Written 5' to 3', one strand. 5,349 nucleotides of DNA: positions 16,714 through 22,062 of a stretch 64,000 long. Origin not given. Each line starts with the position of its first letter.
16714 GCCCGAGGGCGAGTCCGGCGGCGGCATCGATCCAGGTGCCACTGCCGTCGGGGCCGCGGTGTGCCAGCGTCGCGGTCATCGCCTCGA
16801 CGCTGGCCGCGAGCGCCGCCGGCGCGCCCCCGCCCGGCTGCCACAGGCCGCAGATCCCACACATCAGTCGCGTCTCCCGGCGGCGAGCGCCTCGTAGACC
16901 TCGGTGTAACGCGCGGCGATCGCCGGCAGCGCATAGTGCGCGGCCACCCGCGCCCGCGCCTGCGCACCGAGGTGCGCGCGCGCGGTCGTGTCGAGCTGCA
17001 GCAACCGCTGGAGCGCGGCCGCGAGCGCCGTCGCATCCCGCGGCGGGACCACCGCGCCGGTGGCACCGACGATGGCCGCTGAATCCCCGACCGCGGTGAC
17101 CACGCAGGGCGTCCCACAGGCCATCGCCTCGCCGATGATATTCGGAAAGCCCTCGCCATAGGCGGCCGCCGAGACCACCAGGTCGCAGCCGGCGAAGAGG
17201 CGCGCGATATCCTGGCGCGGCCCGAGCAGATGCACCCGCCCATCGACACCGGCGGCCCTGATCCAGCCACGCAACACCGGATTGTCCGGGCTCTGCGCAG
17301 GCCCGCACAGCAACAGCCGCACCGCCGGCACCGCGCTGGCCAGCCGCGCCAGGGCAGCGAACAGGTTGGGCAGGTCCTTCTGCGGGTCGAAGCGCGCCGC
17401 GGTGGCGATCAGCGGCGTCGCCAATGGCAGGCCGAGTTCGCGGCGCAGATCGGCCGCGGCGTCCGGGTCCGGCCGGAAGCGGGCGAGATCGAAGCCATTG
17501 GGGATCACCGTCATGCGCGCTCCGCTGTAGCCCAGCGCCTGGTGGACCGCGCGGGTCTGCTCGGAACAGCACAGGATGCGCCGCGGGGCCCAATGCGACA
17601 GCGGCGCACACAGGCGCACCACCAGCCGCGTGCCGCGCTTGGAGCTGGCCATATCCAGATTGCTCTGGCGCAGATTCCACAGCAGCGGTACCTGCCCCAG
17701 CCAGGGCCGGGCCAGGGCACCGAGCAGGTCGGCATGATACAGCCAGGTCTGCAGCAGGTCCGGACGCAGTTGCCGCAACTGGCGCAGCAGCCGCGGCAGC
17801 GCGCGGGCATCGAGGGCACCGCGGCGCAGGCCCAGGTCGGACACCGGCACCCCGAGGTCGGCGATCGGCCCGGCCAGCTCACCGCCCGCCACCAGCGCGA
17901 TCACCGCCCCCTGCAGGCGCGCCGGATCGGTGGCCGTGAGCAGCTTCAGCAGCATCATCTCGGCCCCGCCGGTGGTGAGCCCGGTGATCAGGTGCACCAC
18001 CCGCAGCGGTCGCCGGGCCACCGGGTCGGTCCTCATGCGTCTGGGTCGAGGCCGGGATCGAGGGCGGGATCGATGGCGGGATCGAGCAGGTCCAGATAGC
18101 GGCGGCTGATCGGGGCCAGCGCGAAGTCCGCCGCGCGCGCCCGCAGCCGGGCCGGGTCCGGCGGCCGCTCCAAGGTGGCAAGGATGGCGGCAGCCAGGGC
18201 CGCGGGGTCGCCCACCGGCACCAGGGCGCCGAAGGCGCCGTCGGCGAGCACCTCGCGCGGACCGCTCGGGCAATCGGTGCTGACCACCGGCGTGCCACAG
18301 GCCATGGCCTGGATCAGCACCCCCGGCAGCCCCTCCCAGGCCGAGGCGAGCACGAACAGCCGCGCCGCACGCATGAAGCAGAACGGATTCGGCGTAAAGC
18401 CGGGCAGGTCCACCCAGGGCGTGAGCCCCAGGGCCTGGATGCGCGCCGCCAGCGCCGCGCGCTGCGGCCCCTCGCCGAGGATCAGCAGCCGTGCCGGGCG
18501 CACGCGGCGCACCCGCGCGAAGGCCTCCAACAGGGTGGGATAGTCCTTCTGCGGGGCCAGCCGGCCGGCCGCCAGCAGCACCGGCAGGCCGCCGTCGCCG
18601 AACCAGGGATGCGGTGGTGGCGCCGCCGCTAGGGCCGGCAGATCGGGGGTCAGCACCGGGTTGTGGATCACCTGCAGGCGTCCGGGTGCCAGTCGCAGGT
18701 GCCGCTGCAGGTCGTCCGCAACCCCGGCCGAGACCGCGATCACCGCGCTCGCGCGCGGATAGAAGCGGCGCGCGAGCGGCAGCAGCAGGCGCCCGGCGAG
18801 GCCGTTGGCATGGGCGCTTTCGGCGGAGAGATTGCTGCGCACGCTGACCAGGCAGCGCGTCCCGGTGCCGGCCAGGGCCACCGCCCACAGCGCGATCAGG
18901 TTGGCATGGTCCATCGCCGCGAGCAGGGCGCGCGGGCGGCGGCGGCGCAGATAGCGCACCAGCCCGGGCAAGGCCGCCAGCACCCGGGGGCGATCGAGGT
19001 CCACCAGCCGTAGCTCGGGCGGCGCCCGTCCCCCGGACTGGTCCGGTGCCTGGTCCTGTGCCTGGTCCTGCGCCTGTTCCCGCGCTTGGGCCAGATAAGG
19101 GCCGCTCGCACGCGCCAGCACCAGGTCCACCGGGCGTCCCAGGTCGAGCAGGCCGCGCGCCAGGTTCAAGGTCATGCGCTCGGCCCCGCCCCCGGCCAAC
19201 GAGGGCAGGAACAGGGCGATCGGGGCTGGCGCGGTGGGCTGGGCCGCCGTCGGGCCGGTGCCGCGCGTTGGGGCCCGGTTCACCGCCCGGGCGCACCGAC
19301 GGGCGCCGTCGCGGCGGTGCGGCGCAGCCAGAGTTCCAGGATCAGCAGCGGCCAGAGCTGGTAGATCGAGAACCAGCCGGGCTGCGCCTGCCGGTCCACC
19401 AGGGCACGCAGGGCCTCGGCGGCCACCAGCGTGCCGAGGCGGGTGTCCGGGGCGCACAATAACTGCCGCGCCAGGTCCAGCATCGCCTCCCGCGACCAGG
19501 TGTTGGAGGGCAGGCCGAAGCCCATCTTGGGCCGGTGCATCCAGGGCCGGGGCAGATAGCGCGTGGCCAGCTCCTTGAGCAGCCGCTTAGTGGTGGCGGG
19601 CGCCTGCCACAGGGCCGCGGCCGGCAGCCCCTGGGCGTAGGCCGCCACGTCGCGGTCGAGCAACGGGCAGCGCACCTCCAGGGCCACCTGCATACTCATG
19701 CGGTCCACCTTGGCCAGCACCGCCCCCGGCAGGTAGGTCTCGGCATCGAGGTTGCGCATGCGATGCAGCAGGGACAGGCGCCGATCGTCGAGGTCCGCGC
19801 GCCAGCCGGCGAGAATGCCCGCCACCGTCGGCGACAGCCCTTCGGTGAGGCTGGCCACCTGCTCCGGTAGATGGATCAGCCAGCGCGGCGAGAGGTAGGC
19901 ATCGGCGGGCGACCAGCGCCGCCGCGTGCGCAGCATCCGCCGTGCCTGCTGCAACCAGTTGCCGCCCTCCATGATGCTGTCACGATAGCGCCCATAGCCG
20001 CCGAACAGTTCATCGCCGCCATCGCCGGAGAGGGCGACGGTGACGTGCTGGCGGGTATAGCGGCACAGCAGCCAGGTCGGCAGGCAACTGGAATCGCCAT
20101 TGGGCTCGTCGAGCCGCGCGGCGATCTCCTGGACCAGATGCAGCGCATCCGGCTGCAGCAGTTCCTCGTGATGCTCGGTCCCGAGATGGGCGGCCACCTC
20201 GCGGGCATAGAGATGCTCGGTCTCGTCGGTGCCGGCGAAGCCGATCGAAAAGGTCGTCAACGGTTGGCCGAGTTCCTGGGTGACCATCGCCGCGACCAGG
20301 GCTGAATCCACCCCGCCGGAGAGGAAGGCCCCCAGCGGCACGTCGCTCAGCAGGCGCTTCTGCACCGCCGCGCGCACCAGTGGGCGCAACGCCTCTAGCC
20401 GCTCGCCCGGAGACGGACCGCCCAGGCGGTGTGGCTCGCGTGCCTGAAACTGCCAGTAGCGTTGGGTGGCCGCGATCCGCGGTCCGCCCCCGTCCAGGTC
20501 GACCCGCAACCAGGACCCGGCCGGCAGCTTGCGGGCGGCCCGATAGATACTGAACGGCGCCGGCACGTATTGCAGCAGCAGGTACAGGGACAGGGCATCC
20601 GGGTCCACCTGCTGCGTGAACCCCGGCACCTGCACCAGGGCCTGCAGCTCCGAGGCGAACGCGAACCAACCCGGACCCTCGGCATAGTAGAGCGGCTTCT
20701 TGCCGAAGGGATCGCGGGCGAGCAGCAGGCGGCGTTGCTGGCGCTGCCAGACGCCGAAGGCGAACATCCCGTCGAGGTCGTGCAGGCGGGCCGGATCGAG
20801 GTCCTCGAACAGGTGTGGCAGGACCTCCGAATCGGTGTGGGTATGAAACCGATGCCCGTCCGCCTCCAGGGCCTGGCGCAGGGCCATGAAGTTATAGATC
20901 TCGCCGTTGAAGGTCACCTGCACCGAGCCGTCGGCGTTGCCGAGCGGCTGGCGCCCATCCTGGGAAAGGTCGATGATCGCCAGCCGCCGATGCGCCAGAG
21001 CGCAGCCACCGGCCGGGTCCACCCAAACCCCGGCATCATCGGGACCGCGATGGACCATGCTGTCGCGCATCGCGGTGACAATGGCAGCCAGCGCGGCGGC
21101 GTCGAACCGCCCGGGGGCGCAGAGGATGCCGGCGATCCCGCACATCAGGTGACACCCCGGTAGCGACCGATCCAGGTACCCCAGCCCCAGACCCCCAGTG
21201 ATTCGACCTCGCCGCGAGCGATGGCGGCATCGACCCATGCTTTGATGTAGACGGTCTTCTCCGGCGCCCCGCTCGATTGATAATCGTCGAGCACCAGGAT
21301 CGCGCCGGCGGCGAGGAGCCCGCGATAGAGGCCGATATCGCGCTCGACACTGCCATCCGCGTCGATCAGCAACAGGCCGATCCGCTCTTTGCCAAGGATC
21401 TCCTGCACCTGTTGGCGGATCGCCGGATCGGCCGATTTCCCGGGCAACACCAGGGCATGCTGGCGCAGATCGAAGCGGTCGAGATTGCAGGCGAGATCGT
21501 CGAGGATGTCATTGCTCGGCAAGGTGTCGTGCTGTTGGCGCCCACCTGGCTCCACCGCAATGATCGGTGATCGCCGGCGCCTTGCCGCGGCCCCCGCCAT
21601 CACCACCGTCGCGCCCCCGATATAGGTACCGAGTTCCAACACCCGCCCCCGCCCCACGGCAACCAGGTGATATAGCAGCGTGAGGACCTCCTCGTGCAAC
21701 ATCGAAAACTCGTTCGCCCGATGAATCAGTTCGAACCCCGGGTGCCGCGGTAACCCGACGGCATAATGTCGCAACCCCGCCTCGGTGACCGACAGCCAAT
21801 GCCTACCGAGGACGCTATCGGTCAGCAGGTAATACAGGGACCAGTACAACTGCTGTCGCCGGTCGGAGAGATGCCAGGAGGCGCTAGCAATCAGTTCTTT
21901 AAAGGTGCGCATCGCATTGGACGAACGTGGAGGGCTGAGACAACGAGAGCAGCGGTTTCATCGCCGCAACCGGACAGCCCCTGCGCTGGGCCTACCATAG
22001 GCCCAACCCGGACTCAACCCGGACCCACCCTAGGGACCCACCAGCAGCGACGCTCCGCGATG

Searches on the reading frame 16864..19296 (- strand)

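Call 74: search_protein_families(library=pfam, proteins=[window:16864-19296:-], max_evalue=0.0001)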
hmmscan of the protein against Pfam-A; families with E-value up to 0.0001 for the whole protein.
window:16864-19296:- (810 aa): 5 families
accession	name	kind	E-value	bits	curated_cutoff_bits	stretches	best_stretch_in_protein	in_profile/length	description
PF13692.12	Glyco_trans_1_4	-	1.3e-26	94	27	1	628-767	2-141/142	Glycosyl transferases group 1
PF00534.26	Glycos_transf_1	-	2.7e-25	89.3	26.4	1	617-782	5-171/172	Glycosyl transferases group 1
PF13439.12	Glyco_transf_4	-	3.9e-15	56.7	28.5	1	443-606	2-170/170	Glycosyltransferase Family 4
PF13579.12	Glyco_trans_4_4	-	1.2e-11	45.6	29.7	1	443-601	1-158/158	Glycosyl transferase 4-like domain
PF13524.12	Glyco_trans_1_2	-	6.8e-07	29.8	25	1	657-793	13-138/144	Glycosyl transferase-like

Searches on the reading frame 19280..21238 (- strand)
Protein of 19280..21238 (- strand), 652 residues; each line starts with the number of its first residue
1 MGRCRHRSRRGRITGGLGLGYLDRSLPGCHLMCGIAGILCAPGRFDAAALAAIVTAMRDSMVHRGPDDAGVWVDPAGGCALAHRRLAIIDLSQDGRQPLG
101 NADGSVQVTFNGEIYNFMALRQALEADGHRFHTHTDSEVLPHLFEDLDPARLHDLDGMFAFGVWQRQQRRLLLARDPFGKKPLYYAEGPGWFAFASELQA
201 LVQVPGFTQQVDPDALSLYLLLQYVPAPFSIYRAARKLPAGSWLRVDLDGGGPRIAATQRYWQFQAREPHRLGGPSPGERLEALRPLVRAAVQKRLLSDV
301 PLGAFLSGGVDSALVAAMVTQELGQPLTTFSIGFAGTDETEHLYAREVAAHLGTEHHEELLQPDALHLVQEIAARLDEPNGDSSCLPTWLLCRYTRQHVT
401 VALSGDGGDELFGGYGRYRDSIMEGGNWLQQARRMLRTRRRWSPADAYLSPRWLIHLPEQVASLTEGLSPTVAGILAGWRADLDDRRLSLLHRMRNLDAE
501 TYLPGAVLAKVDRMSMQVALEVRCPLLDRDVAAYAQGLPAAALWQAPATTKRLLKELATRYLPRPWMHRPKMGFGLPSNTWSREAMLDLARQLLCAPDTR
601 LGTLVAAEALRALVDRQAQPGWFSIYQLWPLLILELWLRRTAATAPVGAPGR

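Call 19: search_protein_families(library=pfam, proteins=[window:19280-21238:-], max_evalue=0.001)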
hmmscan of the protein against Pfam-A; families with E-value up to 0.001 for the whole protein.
window:19280-21238:- (652 aa): 4 families
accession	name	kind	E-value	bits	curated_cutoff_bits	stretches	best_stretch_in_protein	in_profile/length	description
PF00733.27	Asn_synthase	-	3.4e-86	290.5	21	1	284-639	2-354/354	Asparagine synthase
PF13537.11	GATase_7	-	1.8e-40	138.2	25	1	83-202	1-122/123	Glutamine amidotransferase domain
PF13522.11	GATase_6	-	2.4e-40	138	27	1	66-197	1-130/130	Glutamine amidotransferase domain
PF02540.23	NAD_synthase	-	0.00012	21.8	21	1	283-367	4-87/242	NAD synthase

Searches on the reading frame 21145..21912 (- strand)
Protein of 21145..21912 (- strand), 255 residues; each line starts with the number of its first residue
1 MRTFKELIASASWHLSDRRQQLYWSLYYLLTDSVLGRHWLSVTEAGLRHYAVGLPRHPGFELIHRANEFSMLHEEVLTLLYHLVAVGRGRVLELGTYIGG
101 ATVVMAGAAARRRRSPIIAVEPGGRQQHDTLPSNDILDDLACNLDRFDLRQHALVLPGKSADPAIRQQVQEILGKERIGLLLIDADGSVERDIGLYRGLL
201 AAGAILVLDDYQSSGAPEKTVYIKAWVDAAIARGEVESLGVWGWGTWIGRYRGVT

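Call 19: search_protein_families(library=pfam, proteins=[window:21145-21912:-], max_evalue=0.001)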
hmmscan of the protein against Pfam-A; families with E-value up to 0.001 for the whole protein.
window:21145-21912:- (255 aa): 2 families
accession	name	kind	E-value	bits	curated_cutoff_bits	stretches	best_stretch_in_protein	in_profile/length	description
PF13578.12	Methyltransf_24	-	4.1e-08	34.5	26.3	1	92-211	1-105/105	Methyltransferase domain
PF04989.18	RMNT_CmcI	-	0.00053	20.2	23.2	1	91-226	36-163/206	Rhamnosyl O-methyltransferase/CmcI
